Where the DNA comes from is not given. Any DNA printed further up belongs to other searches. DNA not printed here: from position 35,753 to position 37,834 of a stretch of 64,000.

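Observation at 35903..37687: Cytoplasmic FolD and periplasmic lipoprotein-type ApbE encoded in one uninterrupted reading frame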

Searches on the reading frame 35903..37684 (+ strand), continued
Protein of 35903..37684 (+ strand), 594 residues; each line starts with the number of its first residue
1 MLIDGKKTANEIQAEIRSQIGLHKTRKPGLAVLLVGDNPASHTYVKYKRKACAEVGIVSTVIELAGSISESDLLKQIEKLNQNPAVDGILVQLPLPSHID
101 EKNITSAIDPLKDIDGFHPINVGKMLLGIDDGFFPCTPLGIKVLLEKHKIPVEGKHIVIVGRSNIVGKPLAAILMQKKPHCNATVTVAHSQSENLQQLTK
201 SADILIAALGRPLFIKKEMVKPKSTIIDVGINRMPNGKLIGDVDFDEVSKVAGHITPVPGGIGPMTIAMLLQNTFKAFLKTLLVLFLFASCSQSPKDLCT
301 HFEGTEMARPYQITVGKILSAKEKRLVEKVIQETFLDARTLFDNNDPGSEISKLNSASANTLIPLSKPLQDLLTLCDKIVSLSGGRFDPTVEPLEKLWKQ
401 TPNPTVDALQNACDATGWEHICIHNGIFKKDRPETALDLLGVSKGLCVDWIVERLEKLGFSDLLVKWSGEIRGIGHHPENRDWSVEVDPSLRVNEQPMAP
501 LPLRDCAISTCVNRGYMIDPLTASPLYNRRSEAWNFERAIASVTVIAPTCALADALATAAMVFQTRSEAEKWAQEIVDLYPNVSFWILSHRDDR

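Call 41: predict_structure(alignment_id=A1)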
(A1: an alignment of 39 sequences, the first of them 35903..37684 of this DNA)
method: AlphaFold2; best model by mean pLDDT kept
length: 594 residues; sequences in the alignment: 39
mean_pLDDT: 93.0   pTM: 0.56
mean pLDDT of the five models: 93.0, 92.3, 91.6, 91.5, 90.5
residues with pLDDT >= 90: 493; 70-90: 81; 50-70: 16; < 50: 4
segments of 3 or more residues with pLDDT < 50: none
pLDDT, mean of each block of 10 residues (from residue 1): 93 97 93 95 94 98 98 98 97 96 97 96 94 95 96 97 91 94 96 95 96 96 96 87 96 90 93 96 79 71 95 97 98 97 95 97 97 97 96 94 94 95 96 96 96 98 95 94 85 81 94 86 80 62 95 97 93 97 93 61
secondary structure, 60 per line:
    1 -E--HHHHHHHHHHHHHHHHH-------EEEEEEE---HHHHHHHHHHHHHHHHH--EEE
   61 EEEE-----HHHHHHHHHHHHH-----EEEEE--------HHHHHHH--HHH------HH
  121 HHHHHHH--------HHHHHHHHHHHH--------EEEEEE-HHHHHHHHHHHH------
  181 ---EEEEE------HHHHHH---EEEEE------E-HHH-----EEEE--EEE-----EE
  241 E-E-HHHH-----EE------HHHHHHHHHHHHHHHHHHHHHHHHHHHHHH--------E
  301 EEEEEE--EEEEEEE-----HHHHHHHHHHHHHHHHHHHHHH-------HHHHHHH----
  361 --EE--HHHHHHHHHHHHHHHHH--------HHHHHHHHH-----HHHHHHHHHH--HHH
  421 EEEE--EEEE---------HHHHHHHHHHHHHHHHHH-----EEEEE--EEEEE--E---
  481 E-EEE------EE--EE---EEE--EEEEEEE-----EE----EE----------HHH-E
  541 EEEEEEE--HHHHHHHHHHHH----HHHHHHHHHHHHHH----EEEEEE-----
elements in order: H5-21 E29-35 H39-55 E58-64 H70-82 E88-92 H101-107 H119-127 H136-147 E156-161 H163-174 E184-188 H195-200 E204-208 E225-228 E231-233 E239-241 H245-248 H262-291 E300-306 E309-315 H321-342 H350-356 H367-383 H392-400 H406-415 E421-424 E427-430 H440-457 E463-467 E470-474 E483-485 E501-503 E506-512 E540-547 H550-561 H566-579 E584-589
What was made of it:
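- On ApbE/Ftp FAD:protein FMN transferase: AF2 pLDDT is mostly above 90 (call 41).
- The AF2 model has pLDDT 93, pTM 0.56 and one linking helix at aa 262-291 (call 41). AF2 predicts one continuous helix, aa 262-291, joining two independent domains (call 41). The AF2 confidence for the domain is above 90 (call 41).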

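Call 46: search_solved_structures(query=P0067, max_evalue=1e-10, show_alignments=5)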
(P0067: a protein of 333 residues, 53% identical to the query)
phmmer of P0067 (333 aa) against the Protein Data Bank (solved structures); distinct sequences matched with E-value up to 1e-10: 13.
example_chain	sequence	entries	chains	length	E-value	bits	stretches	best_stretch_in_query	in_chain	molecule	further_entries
6nxi_A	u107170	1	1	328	2.8e-24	89.1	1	25-306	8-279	FAD:protein FMN transferase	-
6nxj_A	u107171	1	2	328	6.6e-23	84.6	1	25-306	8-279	FAD:protein FMN transferase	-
7esa_A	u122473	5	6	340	2e-21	79.7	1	68-303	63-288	FAD:protein FMN transferase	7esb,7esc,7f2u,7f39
5mgy_H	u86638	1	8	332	3.1e-21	79.1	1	47-308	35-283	FAD:protein FMN transferase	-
4xdt_A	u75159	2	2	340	8e-21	77.7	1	51-309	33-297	FAD:protein FMN transferase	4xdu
4ifu_A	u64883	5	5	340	3.5e-20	75.6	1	52-309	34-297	FAD:protein FMN transferase | Thiamine biosynthesis lipoprotein ApbE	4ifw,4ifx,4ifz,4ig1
7mgt_A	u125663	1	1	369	4.5e-20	75.2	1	52-309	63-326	FAD:protein FMN transferase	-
4xdr_A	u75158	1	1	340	4.5e-19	71.9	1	52-309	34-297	FAD:protein FMN transferase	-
4xgw_A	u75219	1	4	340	9.7e-19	70.9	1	43-313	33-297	FAD:protein FMN transferase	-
2o18_A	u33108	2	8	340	3.5e-18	69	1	43-313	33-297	Thiamine biosynthesis lipoprotein apbE | FAD:protein FMN transferase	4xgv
3pnd_A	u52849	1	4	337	6.1e-18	68.2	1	28-313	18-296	Thiamine biosynthesis lipoprotein ApbE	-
4xgx_A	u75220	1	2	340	2.3e-17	66.3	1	43-313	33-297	FAD:protein FMN transferase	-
1vrm_A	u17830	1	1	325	1e-16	64.2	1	51-307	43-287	hypothetical protein TM1553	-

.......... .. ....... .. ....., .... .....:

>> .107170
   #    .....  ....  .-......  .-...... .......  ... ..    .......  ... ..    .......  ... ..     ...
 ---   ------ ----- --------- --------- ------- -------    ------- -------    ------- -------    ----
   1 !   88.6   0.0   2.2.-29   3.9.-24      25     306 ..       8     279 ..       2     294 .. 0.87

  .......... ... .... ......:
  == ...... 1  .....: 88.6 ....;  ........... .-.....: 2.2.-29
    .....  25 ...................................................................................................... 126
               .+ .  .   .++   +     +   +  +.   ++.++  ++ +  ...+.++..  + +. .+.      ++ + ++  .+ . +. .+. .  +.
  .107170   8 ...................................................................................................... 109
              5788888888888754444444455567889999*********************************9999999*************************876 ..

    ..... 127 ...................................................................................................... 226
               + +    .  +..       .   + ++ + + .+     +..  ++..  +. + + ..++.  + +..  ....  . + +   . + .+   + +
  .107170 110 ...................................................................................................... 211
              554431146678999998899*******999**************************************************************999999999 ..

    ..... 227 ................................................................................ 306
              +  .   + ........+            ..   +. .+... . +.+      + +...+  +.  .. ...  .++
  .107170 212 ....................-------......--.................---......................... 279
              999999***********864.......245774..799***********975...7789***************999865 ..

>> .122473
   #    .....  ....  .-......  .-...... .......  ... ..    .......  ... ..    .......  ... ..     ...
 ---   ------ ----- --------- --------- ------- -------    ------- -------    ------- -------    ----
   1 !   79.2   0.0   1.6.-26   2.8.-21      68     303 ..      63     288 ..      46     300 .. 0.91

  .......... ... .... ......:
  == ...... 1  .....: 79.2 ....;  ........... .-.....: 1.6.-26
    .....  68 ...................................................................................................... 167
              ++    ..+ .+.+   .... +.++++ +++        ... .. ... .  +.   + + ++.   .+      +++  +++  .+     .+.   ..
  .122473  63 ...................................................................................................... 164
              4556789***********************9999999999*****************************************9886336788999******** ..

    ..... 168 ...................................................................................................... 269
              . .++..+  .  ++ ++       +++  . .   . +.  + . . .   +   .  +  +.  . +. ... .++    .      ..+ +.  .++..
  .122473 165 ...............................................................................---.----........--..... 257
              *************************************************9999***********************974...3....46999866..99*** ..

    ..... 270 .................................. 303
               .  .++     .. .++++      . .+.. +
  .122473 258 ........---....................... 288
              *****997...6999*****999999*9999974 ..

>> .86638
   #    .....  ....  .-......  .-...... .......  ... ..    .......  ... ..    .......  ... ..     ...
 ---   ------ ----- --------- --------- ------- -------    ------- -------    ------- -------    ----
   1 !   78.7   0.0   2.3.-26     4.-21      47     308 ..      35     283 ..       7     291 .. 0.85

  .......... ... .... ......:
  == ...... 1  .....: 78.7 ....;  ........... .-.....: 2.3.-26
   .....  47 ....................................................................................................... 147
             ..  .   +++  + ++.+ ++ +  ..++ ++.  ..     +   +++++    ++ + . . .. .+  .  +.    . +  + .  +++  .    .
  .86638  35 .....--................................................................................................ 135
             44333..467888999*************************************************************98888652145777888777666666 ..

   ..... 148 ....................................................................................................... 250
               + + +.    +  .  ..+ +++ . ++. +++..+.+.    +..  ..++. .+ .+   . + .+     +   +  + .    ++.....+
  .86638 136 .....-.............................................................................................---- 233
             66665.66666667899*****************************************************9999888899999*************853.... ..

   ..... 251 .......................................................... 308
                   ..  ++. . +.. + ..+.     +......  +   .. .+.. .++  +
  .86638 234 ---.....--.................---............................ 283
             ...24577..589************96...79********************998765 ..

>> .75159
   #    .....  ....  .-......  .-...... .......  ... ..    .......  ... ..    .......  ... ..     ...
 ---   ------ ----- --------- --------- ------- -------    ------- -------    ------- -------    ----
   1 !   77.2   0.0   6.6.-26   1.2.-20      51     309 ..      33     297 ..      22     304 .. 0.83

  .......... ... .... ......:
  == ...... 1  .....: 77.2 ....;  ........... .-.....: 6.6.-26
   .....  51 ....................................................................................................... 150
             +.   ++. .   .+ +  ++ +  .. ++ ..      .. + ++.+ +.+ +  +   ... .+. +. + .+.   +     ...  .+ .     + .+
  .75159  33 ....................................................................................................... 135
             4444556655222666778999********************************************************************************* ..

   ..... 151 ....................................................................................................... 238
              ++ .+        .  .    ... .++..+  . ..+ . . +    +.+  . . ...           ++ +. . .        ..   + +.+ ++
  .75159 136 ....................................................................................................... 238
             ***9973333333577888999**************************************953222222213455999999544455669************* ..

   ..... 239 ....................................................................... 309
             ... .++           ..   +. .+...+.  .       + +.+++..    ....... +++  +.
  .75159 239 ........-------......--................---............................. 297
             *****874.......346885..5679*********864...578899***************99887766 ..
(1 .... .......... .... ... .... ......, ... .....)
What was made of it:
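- Tried and rejected: I corrected it through the canonical sister P0067 aligned to V. cholerae 6nxi/6nxj (call 46).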

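Call 48: search_protein_representatives(protein=window:35903-37684:+)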
Query: 594 residues. Proteins with E-value up to 0.001 (for the whole library): 38176; up to 1e-10: 19022; up to 1e-30: 5506. The best 150 are listed.
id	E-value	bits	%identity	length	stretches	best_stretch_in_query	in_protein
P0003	1.4e-270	915.3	69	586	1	1-592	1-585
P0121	1.3e-93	330.9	52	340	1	284-593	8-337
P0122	3.4e-92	326.2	56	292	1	2-279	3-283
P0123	5.0e-86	305.9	54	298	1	2-278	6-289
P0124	1.5e-84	301.0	54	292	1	2-278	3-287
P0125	2.5e-83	297.0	53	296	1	2-277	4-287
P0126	1.7e-82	294.2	52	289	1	2-277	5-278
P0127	2.0e-82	293.9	52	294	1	2-282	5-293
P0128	2.2e-82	293.8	63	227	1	65-280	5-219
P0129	1.2e-81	291.4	50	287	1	3-282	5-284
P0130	7.7e-81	288.7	55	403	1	3-279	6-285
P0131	1.6e-79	284.4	50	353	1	8-278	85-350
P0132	1.7e-79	284.3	54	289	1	26-278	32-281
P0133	1.7e-79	284.3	55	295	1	3-277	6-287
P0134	4.2e-79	283.0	51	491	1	2-278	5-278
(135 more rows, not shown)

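Call 52: fold_search(model_id=the predicted structure, library=pdb)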
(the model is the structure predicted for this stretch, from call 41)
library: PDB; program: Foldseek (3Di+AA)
matches with E <= 10: 1622; with E <= 0.001: 211
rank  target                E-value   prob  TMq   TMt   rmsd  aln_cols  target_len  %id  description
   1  8wfc                  2.4e-35  1.00  0.45  0.92   1.5       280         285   49  N5, N10-methylenetetrahydrofolate dehydrogenase/cyclohydrolase (released 2024-08-07)
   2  3p2o_B                2.7e-35  1.00  0.46  0.96   1.1       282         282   50  Crystal Structure of FolD Bifunctional Protein from Campylobacter jejuni (released 2010-10-13)
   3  3p2o_A                3.0e-35  1.00  0.46  0.95   1.2       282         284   50  Crystal Structure of FolD Bifunctional Protein from Campylobacter jejuni (released 2010-10-13)
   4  3l07_A                9.4e-35  1.00  0.45  0.93   1.8       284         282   46  Methylenetetrahydrofolate dehydrogenase/methenyltetrahydrofolate cyclohydrolase, putative bifunctional protein folD fr (released 2009-12-22)
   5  6deb_A                1.1e-34  1.00  0.46  0.95   1.2       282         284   50  Crystal Structure of Bifunctional Enzyme FolD-Methylenetetrahydrofolate Dehydrogenase/Cyclohydrolase in the Complex wi (released 2018-05-23)
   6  5tc4                  4.9e-34  1.00  0.46  0.92   1.6       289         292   48  Crystal structure of human mitochondrial methylenetetrahydrofolate dehydrogenase-cyclohydrolase (MTHFD2) in complex with (released 2016-12-14)
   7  6jib_A                5.8e-34  1.00  0.46  0.92   1.7       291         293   48  Human MTHFD2 in complex with DS44960156 (released 2019-06-05)
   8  3l07_B                7.7e-34  1.00  0.45  0.93   1.5       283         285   46  Methylenetetrahydrofolate dehydrogenase/methenyltetrahydrofolate cyclohydrolase, putative bifunctional protein folD fr (released 2009-12-22)
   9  6s4a_B                1.6e-33  1.00  0.46  0.90   2.0       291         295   48  Structure of human MTHFD2 in complex with TH9028 (released 2021-07-07)
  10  6s4f_B                3.0e-33  1.00  0.46  0.90   1.7       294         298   47  Structure of human MTHFD2 in complex with TH9619 (released 2021-07-07)
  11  6ape                  4.0e-33  1.00  0.46  0.95   1.3       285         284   43  Crystal Structure of Bifunctional protein FolD from Helicobacter pylori (released 2017-09-13)
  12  6s4e                  5.3e-33  1.00  0.46  0.91   1.9       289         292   48  Structure of human MTHFD2 in complex with TH7299 (released 2021-07-07)
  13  9ita_A                5.6e-33  1.00  0.46  0.92   1.9       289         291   48  Human MTHFD2 in complex with compound 16d (released 2025-01-01)
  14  9is9_A                6.3e-33  1.00  0.45  0.92   1.9       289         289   48  human MTHFD2 in complex with LY374571 (released 2025-01-01)
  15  6jib_B                6.7e-33  1.00  0.46  0.91   1.9       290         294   48  Human MTHFD2 in complex with DS44960156 (released 2019-06-05)
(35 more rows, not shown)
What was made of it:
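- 35903..36742 (+): Complete FolD (aa 1-280). The catalytic Y44-x-x-x-K48, Q92 and D115 are present. The C-terminal helix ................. ends at Lys280. Foldseek TM(target) 0.92-0.96 to solved FolDs (call 52).
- On FolD (bifunctional methylene-THF dehydrogenase/cyclohydrolase): Foldseek TM(target) 0.92-0.96 (call 52).
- Checked: Its FolD part superposes on solved FolDs over about 282 columns, with TM(target) 0.92-0.96 (calls 41, 52).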
